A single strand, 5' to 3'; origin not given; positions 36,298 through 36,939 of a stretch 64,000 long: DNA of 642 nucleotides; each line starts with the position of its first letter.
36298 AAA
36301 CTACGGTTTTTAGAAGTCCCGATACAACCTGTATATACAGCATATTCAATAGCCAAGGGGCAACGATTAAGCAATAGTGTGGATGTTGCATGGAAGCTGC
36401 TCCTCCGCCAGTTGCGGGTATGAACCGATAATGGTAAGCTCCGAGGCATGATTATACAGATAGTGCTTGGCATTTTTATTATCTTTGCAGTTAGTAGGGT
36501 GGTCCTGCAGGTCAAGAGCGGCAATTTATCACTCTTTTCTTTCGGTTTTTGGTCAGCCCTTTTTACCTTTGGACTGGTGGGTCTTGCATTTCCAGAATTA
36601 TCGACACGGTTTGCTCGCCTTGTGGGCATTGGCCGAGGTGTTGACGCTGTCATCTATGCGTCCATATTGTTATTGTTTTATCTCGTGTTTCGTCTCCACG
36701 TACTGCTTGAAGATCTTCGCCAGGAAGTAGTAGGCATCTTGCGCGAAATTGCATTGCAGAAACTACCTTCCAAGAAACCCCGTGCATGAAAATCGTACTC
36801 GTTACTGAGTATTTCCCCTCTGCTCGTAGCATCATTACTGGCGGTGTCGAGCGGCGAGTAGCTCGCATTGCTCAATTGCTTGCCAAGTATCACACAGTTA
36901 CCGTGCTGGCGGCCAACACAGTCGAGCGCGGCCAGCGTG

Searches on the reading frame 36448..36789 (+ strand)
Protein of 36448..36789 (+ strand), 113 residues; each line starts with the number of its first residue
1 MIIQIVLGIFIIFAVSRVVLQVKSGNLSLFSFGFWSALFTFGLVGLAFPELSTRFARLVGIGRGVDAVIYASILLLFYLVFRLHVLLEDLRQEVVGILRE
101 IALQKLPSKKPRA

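Call 12: search_protein_families(library=pfam, proteins=[window:36448-36789:+], max_evalue=0.01)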
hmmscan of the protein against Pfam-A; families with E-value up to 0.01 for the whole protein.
window:36448-36789:+ (113 aa): 1 family
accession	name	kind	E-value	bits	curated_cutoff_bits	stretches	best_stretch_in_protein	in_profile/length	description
PF10066.14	DUF2304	-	4.2e-18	66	25.5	1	2-105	1-104/106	Uncharacterized conserved protein (DUF2304)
